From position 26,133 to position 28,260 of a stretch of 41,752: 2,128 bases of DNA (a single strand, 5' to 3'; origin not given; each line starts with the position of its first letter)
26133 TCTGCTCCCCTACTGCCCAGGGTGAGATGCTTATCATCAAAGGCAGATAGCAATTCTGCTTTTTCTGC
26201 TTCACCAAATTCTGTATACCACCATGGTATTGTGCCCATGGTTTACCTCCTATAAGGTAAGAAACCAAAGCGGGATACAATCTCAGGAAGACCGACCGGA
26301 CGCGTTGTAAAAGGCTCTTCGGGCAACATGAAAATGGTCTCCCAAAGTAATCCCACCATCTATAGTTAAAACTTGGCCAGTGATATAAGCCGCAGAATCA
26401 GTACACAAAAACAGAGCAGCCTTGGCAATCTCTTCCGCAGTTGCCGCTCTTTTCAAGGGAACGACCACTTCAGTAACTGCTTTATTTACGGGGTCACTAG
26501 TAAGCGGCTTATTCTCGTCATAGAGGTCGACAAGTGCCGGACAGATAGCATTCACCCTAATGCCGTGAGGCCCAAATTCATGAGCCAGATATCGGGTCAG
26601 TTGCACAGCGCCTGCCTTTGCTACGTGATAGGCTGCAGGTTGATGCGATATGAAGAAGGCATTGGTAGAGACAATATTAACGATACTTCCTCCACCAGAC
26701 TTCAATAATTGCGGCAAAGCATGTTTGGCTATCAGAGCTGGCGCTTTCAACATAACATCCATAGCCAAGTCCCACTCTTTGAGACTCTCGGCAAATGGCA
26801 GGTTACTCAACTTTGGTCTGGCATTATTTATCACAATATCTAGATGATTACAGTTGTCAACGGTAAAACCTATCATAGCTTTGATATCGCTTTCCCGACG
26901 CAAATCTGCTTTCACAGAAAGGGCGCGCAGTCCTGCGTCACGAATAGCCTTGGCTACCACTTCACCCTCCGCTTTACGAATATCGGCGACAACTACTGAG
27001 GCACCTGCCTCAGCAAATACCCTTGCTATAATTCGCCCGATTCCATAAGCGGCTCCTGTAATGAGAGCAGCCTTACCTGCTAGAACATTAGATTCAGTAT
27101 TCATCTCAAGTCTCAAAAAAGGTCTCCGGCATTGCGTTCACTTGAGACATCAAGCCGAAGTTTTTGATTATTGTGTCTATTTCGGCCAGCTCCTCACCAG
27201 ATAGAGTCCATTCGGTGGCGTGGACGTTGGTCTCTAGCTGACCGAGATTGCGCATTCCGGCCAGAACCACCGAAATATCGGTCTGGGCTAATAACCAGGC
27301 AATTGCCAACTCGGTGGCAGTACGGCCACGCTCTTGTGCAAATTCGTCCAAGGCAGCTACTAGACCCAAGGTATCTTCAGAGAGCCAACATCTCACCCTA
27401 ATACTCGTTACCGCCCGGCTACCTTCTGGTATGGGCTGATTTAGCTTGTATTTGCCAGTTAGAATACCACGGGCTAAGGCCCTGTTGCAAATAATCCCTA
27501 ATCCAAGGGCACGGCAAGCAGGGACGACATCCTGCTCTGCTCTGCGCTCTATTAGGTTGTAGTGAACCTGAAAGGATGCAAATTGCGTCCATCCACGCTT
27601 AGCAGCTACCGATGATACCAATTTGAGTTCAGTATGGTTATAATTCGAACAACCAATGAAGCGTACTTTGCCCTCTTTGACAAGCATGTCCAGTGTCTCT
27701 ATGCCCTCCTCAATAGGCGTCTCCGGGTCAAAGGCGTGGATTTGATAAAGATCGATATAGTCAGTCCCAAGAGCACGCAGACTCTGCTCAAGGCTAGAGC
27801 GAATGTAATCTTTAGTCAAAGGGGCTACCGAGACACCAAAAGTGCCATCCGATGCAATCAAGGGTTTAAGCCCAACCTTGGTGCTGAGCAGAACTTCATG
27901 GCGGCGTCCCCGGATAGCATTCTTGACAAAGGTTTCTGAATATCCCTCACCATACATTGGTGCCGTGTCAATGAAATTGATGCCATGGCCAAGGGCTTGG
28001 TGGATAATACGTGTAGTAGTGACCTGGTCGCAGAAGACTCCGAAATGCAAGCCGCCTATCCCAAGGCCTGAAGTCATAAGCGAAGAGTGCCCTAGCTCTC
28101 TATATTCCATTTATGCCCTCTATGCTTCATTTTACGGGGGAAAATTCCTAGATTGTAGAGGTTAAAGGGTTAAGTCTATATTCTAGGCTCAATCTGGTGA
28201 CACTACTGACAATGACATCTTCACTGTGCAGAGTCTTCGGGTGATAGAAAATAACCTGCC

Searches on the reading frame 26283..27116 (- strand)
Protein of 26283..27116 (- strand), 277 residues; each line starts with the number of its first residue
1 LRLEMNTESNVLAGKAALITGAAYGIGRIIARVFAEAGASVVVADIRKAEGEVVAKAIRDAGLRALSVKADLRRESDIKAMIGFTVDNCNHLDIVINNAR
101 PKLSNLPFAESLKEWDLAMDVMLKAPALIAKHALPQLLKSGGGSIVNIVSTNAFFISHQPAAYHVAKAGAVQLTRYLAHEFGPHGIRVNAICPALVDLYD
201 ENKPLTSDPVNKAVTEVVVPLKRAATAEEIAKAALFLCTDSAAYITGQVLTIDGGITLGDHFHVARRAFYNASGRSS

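Call 29: search_protein_families(library=pfam, proteins=[window:26283-27116:-], max_evalue=0.00001)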
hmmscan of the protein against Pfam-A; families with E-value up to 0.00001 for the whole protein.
window:26283-27116:- (277 aa): 3 families
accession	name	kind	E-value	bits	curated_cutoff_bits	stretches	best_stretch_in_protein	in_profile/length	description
PF13561.12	adh_short_C2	-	1.5e-58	198.6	27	1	21-257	1-236/236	Enoyl-(Acyl carrier protein) reductase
PF00106.31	adh_short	-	1.3e-43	149.2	26.6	1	15-197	1-183/195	short chain dehydrogenase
PF23441.1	SDR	-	5.8e-06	26.3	27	1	10-258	3-257/258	SDR-like rossmann domain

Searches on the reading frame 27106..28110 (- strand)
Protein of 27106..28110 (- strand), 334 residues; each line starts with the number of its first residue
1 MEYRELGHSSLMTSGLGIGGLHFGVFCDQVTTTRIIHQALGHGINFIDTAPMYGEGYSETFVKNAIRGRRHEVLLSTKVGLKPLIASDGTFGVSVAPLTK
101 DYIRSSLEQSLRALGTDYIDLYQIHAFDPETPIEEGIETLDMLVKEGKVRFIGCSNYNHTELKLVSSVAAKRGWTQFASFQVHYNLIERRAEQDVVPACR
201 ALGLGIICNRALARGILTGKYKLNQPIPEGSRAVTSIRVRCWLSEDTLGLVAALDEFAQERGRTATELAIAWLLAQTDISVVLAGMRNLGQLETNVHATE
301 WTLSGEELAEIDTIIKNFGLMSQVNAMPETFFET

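Call 29: search_protein_families(library=pfam, proteins=[window:27106-28110:-], max_evalue=0.00001)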
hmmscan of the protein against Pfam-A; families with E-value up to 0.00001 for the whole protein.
window:27106-28110:- (334 aa): 1 family
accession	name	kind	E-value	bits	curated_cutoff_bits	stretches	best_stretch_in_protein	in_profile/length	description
PF00248.27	Aldo_ket_red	-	1.3e-69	234.9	24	1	16-315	2-290/291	Aldo/keto reductase family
